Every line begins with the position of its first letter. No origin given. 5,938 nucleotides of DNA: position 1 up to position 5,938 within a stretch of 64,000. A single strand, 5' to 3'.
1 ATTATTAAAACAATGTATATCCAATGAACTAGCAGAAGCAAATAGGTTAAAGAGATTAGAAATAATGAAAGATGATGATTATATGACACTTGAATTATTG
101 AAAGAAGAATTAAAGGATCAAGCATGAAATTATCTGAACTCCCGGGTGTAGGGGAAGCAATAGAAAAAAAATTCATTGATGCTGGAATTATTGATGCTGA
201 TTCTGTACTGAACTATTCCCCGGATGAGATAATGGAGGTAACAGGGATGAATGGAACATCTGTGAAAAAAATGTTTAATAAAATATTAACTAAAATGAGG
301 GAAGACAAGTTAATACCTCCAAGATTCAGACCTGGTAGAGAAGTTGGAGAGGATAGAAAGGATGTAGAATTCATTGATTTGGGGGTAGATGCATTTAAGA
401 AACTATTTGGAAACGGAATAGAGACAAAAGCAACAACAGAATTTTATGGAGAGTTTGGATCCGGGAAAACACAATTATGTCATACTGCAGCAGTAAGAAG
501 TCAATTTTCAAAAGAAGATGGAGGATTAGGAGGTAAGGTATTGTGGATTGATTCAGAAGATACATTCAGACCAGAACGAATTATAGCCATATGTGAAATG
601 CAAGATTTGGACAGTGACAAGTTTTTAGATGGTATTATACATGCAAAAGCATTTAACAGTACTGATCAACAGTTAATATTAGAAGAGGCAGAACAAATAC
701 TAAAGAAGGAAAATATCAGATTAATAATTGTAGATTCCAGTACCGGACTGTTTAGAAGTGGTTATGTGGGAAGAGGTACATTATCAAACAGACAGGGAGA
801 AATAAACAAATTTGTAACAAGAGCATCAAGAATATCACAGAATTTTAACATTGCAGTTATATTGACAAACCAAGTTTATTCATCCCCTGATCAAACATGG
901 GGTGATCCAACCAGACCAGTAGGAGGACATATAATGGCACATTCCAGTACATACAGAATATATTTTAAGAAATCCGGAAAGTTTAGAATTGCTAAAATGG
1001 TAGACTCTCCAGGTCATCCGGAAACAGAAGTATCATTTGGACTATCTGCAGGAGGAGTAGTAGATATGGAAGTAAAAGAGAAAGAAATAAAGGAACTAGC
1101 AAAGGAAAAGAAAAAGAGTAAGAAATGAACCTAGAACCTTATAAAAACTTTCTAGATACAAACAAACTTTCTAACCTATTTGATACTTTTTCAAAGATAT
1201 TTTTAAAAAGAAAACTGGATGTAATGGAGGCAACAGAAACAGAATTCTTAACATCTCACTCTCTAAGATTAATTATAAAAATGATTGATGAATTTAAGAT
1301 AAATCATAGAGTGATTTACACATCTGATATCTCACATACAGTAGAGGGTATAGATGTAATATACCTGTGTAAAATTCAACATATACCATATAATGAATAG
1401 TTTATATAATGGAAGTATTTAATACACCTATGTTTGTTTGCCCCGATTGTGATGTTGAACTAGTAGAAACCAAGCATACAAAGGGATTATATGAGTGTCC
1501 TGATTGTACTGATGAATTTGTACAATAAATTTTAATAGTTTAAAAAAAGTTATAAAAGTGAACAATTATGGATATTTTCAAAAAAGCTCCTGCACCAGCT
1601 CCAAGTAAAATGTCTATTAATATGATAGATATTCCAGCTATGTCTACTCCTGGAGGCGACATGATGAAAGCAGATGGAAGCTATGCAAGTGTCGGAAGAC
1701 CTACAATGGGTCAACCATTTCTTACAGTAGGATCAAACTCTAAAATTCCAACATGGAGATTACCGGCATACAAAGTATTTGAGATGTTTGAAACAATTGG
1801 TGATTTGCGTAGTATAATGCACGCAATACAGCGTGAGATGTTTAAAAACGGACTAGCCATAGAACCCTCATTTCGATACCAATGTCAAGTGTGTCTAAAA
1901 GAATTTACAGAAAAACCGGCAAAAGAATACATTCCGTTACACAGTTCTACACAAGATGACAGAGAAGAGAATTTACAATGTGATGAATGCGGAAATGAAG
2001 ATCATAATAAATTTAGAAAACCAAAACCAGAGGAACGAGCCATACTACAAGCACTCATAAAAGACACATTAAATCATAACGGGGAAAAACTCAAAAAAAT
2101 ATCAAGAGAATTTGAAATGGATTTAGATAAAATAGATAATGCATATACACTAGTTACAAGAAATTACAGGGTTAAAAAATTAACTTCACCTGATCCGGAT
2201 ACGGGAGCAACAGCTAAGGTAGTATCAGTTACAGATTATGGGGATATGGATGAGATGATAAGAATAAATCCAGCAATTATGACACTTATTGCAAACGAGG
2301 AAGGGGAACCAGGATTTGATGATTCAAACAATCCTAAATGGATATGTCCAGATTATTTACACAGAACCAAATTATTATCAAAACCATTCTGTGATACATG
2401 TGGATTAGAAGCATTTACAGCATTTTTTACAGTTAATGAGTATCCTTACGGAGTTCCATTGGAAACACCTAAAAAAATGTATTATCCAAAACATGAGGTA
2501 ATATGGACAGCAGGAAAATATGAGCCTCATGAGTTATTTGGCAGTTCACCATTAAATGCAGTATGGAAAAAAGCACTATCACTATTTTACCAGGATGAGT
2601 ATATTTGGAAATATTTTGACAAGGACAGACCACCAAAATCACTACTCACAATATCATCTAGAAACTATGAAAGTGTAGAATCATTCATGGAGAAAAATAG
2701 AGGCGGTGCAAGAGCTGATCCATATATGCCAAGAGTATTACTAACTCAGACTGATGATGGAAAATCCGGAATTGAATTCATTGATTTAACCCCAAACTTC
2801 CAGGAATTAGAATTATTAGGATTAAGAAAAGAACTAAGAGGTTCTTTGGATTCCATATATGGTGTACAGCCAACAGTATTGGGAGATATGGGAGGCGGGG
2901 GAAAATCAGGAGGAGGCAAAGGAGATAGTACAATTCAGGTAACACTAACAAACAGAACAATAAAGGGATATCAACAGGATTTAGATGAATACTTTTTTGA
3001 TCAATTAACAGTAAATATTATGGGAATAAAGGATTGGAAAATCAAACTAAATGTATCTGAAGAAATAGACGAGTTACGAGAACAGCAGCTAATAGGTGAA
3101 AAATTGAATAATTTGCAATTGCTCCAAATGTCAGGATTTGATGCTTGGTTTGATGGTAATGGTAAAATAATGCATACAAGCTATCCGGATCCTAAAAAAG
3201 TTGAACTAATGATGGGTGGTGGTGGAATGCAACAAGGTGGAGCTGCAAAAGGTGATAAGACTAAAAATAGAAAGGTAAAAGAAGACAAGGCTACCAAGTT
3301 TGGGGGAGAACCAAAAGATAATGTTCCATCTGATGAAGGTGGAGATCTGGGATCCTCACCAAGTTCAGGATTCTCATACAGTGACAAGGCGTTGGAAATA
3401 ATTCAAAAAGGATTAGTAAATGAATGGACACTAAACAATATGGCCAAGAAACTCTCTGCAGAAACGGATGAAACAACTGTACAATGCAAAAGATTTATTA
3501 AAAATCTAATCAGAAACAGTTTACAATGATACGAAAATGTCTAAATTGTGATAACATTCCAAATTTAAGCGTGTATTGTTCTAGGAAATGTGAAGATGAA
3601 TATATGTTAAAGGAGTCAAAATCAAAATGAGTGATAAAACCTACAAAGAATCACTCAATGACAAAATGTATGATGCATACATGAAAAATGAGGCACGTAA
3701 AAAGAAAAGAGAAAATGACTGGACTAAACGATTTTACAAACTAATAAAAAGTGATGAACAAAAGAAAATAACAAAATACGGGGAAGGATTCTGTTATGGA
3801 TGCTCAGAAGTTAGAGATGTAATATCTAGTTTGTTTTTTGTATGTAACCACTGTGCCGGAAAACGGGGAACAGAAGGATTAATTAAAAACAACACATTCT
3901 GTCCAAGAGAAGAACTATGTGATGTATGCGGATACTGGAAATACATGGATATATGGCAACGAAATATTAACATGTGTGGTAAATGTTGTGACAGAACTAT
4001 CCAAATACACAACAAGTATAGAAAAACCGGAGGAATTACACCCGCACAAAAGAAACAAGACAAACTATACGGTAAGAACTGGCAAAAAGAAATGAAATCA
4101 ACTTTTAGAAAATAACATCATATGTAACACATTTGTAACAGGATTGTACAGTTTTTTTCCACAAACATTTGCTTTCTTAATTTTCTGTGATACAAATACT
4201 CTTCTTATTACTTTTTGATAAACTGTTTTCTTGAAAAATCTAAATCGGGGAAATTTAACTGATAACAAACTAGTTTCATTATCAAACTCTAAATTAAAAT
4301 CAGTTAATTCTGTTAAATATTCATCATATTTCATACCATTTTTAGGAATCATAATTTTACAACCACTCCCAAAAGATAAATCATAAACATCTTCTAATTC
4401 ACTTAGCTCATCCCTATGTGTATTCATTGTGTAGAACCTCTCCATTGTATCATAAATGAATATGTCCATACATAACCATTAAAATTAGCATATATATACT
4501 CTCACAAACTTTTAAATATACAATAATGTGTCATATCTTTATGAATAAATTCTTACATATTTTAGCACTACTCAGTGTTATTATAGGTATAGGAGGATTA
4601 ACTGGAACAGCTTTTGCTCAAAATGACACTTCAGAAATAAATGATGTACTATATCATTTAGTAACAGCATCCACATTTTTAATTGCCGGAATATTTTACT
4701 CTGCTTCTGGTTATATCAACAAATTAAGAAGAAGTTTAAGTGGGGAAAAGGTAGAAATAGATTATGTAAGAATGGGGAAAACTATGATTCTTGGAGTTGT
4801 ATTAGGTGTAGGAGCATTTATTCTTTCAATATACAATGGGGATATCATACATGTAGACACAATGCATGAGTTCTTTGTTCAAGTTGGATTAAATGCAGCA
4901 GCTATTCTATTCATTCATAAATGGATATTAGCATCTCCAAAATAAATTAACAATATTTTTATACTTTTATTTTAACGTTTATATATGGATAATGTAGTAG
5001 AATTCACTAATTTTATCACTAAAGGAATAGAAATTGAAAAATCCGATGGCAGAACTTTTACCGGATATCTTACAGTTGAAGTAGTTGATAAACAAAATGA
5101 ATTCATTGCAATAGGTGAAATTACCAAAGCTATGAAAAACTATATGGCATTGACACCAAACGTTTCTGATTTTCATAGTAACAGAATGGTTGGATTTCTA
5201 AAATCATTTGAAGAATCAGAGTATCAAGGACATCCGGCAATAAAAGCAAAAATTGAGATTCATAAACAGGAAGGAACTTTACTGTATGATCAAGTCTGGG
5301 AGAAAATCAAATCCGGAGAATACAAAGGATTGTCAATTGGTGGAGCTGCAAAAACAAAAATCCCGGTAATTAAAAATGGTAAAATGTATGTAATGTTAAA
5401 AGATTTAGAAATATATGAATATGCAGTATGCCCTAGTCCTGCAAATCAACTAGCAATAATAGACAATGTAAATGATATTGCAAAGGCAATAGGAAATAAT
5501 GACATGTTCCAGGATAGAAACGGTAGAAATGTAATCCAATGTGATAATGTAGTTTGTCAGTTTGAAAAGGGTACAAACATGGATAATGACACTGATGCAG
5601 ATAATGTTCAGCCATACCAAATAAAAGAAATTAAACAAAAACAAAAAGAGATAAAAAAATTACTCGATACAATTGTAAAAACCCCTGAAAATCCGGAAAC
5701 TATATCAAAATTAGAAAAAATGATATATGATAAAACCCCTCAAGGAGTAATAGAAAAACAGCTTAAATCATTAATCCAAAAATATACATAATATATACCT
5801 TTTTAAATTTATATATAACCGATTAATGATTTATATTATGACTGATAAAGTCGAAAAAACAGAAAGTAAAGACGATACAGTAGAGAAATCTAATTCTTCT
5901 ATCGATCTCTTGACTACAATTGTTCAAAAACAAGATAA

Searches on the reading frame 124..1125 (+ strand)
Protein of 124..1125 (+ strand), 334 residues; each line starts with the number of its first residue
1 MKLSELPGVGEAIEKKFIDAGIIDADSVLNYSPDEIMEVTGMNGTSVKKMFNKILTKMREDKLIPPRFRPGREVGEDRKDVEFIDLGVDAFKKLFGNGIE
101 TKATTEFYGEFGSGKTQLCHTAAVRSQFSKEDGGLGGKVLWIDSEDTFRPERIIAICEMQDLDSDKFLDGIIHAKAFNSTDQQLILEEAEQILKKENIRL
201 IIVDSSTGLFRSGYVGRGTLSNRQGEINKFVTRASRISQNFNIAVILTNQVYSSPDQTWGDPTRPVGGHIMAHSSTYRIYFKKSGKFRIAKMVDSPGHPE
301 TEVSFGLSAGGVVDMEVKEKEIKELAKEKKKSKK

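Call 53: find_related_loci(query=window:124-1125:+, collection=viral_contigs, flank=10000)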
Query window:124-1125:+ (334 aa) in viral_contigs; peptide patterns used: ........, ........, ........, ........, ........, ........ (x = any residue, [..] = any of these).
12 stretches matched a pattern, but none encodes a relative of the query by tblastn (E <= 1e-3).

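Call 74: search_dna_similar(query=window:124-1125:+, collection=phages, mode=protein, max_rows=12)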
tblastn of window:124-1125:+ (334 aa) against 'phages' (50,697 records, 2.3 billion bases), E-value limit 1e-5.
Records with a match: 11; places in all: 11; records where one place covers at least 80% of the query: 8.
Best place of each record, by identity: <60% 11.
By first word of the organism name: Haloarcula 6; Halovirus 2; Bacillus 2; Bacteriophage 1.
By host as written in the record: Haloarcula californiae 5; Haloarcula vallismortis 3; Bacillus megaterium str. ATCC 43725 2; - 1.
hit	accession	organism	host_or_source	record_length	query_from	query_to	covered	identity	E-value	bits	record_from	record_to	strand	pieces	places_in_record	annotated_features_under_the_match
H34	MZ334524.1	Haloarcula virus HCTV-16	Haloarcula californiae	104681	1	303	91%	27.9%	6e-26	114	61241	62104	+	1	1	DNA repair and recombination protein RadA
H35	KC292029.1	Haloarcula californiae tailed virus 1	Haloarcula californiae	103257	1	303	91%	27.9%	1e-25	113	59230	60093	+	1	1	100: RadA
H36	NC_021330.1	Haloarcula californiae tailed virus 1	Haloarcula californiae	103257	1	303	91%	27.9%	1e-25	113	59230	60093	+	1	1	100: DNA repair protein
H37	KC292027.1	Halovirus HCTV-5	Haloarcula californiae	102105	1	303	91%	26.6%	5e-22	102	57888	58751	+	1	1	101: RadA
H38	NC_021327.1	Halovirus HCTV-5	Haloarcula californiae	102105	1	303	91%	26.6%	5e-22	102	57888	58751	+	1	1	101: DNA repair protein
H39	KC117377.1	Haloarcula vallismortis tailed virus 1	Haloarcula vallismortis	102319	1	303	91%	26.0%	1e-21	101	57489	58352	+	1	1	105: DNA repair, RadA-like protein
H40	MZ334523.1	Haloarcula virus HVTV-2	Haloarcula vallismortis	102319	1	303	91%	26.0%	1e-21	101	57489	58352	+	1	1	DNA repair and recombination protein RadA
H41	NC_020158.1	Haloarcula vallismortis tailed virus 1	Haloarcula vallismortis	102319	1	303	91%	26.0%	1e-21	101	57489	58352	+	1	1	105: DNA repair protein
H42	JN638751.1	Bacillus phage G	Bacillus megaterium str. ATCC 43725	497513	79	285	62%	27.2%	9e-7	57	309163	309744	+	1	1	407: gp407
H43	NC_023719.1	Bacillus phage G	Bacillus megaterium str. ATCC 43725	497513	79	285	62%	27.2%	9e-7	57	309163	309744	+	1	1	407: UvsX-like recombinase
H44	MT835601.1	Bacteriophage sp.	human fecal samples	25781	74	285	63%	25.0%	4e-7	58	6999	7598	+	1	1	record has no annotation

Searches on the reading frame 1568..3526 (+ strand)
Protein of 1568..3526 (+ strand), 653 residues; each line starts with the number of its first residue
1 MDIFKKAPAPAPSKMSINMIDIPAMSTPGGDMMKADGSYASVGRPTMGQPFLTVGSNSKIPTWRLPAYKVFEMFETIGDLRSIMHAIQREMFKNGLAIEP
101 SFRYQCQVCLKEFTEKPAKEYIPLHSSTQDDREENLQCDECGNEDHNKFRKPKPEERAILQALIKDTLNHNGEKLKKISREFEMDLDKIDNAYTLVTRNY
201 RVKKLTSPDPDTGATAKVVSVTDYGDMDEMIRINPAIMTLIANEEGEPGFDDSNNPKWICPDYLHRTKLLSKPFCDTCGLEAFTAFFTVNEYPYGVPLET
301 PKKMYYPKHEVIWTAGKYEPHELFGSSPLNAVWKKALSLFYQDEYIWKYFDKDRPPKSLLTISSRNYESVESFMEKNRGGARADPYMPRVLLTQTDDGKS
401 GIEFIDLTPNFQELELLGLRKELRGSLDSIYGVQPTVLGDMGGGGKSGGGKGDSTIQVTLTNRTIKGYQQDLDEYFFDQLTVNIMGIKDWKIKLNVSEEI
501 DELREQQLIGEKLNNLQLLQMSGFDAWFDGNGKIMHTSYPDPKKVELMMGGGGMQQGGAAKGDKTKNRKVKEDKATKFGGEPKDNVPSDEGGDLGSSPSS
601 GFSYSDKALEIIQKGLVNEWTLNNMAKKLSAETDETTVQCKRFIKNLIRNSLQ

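Call 55: search_protein_families(library=pfam, max_evalue=0.001, proteins=[window:1568-3526:+])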
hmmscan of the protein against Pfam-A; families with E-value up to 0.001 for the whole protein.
window:1568-3526:+ (653 aa): 0 families

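Call 83: search_protein_families(library=phrogs, max_evalue=0.001, proteins=[window:1568-3526:+])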
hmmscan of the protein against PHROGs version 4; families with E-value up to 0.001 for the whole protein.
window:1568-3526:+ (653 aa): 3 families
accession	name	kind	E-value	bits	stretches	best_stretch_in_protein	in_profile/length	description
phrog_18178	-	head and packaging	1.1e-27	97.9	1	85-533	74-518/613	portal protein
phrog_12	-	head and packaging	6e-09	36.5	1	183-442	148-333/646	portal protein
phrog_2662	-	head and packaging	7.7e-07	29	1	283-447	170-325/717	portal protein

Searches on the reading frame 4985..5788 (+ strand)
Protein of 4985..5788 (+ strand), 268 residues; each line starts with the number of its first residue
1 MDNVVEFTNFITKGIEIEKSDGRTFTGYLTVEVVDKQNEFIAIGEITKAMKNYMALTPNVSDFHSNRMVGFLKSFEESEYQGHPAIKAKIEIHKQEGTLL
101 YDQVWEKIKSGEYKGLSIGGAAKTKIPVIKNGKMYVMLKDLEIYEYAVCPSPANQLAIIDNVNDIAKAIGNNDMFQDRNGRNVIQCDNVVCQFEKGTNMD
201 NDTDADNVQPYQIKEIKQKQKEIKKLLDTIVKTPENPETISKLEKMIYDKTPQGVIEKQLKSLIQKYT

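Call 83: search_protein_families(library=phrogs, max_evalue=0.001, proteins=[window:4985-5788:+])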
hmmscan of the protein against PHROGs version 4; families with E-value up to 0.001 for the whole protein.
window:4985-5788:+ (268 aa): 9 families
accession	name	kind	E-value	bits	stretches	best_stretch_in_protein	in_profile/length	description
phrog_9427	-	head and packaging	9.7e-11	42.5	1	20-187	26-194/453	head maturation protease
phrog_80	-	head and packaging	1.8e-07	31.8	1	19-179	232-396/607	head maturation protease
phrog_617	-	head and packaging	1.1e-05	25.5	1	85-229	86-200/626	major head protein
phrog_13242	-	unknown function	1.7e-05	25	1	11-124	310-425/450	-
phrog_1530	-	other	4.6e-05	23.9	1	32-124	257-351/379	DNA methyltransferase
phrog_3270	-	head and packaging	7.3e-05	22.6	1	106-232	81-189/603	head maturation protease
phrog_21715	-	unknown function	0.00012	22.5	1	25-238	21-218/381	-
phrog_3244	-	head and packaging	0.00055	20.7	1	122-222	139-243/326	head maturation protease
phrog_3017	-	head and packaging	0.00072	19.9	0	101-247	131-273/402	head maturation protease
